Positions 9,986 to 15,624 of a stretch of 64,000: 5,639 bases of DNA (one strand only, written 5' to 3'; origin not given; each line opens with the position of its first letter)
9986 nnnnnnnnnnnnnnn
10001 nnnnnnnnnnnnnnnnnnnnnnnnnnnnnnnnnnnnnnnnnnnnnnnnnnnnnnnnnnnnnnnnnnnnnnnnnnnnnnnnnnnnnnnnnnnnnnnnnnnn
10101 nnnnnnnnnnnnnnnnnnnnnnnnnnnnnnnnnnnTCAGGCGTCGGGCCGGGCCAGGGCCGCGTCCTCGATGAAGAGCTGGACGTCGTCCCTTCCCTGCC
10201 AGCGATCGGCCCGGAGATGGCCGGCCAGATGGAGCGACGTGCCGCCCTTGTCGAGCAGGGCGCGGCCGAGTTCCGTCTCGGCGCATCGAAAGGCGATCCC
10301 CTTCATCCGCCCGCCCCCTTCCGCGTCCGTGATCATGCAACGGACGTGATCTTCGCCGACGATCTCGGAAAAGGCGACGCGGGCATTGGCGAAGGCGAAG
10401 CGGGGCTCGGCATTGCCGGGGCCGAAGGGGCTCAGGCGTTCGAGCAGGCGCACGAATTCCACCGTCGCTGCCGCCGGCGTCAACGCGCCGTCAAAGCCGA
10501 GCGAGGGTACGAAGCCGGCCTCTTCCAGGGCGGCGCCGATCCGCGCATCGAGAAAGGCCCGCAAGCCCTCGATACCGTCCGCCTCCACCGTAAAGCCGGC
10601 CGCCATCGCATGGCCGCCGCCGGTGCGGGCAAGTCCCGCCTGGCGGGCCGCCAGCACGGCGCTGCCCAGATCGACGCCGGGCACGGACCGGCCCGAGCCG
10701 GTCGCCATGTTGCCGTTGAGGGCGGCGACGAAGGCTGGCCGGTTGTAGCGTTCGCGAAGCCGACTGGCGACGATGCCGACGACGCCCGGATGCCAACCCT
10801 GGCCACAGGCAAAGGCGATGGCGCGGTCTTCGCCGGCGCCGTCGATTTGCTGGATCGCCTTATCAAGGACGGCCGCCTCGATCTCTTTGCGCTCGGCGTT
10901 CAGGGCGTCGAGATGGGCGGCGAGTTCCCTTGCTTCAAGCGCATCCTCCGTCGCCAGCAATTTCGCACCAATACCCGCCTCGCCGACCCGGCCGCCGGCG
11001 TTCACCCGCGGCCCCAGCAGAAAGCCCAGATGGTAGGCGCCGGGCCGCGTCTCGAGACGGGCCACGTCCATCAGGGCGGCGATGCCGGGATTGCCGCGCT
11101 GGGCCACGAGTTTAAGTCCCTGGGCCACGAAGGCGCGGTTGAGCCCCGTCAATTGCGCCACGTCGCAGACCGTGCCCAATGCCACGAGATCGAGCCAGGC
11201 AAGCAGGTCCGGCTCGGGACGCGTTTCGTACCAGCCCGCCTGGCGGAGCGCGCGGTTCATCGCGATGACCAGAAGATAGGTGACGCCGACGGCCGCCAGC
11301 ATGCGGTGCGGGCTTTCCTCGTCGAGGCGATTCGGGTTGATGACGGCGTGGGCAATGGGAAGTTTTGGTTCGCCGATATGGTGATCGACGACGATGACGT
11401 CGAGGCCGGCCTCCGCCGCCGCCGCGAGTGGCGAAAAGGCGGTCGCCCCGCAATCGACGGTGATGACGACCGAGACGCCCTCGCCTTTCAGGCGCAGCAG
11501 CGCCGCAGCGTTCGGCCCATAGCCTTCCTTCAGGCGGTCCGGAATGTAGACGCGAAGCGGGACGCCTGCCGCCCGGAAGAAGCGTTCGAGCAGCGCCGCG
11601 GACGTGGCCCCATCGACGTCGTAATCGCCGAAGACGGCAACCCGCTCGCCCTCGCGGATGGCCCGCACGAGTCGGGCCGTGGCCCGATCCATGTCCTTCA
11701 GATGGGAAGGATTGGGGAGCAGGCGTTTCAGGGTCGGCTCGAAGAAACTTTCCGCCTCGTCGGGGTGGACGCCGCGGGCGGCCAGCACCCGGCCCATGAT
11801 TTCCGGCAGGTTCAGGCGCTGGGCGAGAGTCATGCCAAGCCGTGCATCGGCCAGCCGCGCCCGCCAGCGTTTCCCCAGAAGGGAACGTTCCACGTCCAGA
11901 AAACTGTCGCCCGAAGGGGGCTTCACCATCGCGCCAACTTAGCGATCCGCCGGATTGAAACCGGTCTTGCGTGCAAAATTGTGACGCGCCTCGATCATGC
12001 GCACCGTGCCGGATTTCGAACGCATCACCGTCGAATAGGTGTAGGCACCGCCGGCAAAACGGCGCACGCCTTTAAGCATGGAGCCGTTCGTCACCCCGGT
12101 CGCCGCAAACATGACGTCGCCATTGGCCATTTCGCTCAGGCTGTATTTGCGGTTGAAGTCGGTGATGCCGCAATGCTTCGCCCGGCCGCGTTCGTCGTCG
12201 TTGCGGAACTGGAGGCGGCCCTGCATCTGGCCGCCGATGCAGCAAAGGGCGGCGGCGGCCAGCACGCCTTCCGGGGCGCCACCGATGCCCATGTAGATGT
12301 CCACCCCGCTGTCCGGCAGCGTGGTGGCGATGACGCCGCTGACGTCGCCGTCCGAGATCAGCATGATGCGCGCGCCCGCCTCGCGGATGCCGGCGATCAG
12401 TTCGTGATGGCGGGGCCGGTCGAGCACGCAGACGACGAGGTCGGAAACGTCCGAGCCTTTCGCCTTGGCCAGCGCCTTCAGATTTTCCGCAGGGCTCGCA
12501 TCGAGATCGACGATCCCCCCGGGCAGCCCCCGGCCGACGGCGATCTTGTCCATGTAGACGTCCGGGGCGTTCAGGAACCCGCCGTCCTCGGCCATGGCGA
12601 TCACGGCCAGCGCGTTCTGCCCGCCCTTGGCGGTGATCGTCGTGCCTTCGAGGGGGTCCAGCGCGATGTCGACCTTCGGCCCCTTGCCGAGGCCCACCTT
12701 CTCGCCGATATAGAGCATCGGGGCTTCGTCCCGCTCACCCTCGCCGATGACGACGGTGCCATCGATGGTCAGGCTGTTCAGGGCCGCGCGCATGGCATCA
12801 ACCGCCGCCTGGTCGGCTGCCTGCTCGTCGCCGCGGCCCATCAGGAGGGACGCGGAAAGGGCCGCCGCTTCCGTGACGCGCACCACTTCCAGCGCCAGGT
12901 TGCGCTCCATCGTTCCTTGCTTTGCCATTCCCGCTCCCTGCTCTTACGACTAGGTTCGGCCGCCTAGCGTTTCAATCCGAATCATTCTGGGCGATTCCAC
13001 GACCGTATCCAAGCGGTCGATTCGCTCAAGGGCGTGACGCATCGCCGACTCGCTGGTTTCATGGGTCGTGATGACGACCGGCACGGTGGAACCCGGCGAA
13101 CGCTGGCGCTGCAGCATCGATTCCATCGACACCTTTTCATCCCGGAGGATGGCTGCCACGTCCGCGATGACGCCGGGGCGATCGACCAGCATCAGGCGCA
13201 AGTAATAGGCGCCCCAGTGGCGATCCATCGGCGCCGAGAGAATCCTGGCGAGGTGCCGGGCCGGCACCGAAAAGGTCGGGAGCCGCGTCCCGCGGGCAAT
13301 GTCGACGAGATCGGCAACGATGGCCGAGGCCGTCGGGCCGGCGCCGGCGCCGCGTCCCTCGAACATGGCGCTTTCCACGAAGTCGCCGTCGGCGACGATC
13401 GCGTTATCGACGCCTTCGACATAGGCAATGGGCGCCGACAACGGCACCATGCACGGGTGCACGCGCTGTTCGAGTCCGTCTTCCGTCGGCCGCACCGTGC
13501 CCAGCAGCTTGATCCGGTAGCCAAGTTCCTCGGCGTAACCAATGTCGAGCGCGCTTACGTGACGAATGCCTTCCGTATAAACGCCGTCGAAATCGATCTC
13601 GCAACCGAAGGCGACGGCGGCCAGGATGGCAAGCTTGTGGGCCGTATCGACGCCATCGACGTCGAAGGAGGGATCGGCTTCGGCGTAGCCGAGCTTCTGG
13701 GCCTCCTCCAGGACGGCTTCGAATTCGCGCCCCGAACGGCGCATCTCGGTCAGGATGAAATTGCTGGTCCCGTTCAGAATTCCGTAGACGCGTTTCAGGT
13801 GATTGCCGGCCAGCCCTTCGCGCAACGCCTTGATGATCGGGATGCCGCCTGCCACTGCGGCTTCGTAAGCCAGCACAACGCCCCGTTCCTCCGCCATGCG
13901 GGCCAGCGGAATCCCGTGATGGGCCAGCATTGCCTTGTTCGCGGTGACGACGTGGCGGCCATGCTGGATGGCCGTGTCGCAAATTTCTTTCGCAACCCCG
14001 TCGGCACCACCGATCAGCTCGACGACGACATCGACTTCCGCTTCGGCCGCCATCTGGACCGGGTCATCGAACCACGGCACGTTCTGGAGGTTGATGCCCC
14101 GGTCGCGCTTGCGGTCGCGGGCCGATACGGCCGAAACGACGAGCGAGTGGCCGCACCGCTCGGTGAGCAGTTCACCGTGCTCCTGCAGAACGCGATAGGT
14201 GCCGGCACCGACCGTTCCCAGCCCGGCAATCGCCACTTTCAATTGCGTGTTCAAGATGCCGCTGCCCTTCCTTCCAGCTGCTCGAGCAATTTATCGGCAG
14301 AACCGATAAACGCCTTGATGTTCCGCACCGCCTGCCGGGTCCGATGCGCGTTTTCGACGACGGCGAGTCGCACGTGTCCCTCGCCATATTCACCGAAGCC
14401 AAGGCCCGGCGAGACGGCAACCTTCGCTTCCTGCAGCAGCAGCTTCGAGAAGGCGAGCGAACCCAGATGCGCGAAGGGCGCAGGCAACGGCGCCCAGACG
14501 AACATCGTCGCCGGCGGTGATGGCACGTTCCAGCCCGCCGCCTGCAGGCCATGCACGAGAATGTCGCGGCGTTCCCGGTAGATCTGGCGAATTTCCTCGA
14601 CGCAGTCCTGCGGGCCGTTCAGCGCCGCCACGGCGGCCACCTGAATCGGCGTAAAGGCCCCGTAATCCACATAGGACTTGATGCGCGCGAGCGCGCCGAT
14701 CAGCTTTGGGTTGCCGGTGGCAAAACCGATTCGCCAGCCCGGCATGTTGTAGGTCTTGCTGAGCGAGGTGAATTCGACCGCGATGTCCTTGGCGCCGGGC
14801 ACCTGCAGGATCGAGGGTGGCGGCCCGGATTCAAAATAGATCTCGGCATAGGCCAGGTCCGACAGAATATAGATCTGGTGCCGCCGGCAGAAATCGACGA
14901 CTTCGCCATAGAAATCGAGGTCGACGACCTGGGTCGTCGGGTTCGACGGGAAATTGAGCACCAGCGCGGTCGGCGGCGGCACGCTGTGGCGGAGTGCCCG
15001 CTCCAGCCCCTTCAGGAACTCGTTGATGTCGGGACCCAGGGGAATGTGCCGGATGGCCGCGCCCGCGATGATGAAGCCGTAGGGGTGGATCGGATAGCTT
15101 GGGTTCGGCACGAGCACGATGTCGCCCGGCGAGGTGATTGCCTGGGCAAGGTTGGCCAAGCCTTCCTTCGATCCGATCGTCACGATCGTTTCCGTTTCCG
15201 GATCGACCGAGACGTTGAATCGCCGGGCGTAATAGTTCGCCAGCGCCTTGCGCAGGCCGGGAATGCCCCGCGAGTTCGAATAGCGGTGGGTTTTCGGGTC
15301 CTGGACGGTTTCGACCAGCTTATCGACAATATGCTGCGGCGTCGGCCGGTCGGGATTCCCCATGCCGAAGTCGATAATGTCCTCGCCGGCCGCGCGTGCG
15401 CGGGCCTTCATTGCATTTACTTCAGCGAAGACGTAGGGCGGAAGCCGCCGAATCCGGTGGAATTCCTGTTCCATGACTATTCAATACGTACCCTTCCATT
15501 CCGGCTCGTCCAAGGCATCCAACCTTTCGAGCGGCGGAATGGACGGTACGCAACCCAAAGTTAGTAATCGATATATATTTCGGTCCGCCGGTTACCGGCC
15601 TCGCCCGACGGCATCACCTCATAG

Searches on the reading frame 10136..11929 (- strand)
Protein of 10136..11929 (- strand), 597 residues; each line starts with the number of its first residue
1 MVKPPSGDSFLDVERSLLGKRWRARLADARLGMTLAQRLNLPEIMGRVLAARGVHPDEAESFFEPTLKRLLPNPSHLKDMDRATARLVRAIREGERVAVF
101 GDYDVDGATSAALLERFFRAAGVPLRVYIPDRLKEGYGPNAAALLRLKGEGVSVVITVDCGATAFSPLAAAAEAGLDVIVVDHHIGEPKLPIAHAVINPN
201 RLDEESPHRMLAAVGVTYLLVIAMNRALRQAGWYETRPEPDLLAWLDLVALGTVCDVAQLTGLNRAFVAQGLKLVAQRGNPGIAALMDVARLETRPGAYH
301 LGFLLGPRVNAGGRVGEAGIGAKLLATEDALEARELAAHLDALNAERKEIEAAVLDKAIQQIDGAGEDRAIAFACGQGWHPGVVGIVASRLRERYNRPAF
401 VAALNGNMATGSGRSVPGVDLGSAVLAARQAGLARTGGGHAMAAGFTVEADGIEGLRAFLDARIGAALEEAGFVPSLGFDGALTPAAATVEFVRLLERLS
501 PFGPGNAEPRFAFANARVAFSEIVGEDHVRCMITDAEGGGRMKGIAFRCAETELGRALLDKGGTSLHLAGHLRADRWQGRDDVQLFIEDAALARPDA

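Call 6: search_protein_families(library=pfam, proteins=[window:10136-11929:-], max_evalue=0.01)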
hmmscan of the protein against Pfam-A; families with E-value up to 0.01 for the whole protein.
window:10136-11929:- (597 aa): 4 families
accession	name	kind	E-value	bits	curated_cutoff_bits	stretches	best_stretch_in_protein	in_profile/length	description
PF17768.7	RecJ_OB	-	5.8e-22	78.2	27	1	480-589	2-107/107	RecJ OB domain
PF01368.27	DHH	-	1.2e-20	74.5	28.1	1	96-253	1-125/125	DHH family, N-terminal domain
PF02272.25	DHHA1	-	3.9e-14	53.4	25.9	1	372-464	6-100/102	DHHA1 domain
PF13458.12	Peripla_BP_6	-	1.9e-05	25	31.7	1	83-181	125-223/343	Periplasmic binding protein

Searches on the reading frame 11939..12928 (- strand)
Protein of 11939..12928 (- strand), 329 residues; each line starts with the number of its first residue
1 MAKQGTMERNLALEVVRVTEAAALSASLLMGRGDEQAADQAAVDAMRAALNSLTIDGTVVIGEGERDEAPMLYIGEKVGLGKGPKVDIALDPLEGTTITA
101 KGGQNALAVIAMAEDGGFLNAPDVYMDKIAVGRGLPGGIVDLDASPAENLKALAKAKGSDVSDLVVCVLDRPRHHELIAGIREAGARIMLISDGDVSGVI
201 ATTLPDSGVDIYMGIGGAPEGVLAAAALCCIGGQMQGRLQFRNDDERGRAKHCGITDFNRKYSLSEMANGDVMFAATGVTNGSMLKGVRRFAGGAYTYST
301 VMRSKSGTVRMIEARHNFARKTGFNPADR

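Call 6: search_protein_families(library=pfam, proteins=[window:11939-12928:-], max_evalue=0.01)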
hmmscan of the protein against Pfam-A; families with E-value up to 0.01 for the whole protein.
window:11939-12928:- (329 aa): 1 family
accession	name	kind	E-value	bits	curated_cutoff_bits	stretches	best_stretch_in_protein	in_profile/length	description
PF03320.18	FBPase_glpX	-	1.4e-141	471.3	27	1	9-316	1-307/307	Bacterial fructose-1,6-bisphosphatase, glpX-encoded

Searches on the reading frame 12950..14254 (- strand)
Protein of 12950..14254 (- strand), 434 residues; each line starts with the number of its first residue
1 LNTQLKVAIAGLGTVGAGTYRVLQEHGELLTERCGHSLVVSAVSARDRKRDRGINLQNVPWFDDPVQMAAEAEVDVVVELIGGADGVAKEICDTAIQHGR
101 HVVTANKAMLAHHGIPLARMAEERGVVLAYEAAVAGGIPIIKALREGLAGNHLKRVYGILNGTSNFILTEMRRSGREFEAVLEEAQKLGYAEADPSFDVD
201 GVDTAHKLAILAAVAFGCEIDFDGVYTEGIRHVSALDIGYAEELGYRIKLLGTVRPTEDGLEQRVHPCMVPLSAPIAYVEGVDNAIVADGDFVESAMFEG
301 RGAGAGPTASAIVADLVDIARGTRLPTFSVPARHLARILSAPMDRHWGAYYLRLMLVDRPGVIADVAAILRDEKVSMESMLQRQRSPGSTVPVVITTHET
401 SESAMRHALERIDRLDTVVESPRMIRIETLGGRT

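Call 53: search_protein_families(library=pfam, proteins=[window:12950-14254:-], max_evalue=0.01)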
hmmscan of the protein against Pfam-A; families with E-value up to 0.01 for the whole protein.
window:12950-14254:- (434 aa): 5 families
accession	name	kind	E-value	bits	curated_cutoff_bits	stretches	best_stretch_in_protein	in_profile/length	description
PF00742.24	Homoserine_dh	-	2.5e-64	216.7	22.9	1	139-317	1-173/173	Homoserine dehydrogenase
PF03447.22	NAD_binding_3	-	7.2e-13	49.7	24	1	11-131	1-116/116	Homoserine dehydrogenase, NAD binding domain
PF01842.31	ACT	-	5e-09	36.2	27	1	350-415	1-64/66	ACT domain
PF01408.29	GFO_IDH_MocA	-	0.0029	18.7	24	1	6-104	2-91/120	Oxidoreductase family, NAD-binding Rossmann fold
PF13291.12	ACT_4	-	0.005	17.9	27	0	352-396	9-53/80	ACT domain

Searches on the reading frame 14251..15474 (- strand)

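Call 53: search_protein_families(library=pfam, proteins=[window:14251-15474:-], max_evalue=0.01)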
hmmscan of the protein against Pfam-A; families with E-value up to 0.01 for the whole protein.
window:14251-15474:- (407 aa): 1 family
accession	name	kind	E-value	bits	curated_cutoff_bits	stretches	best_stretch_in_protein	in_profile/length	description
PF00155.27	Aminotran_1_2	-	1.8e-64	218.6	19.7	1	32-376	2-351/361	Aminotransferase class I and II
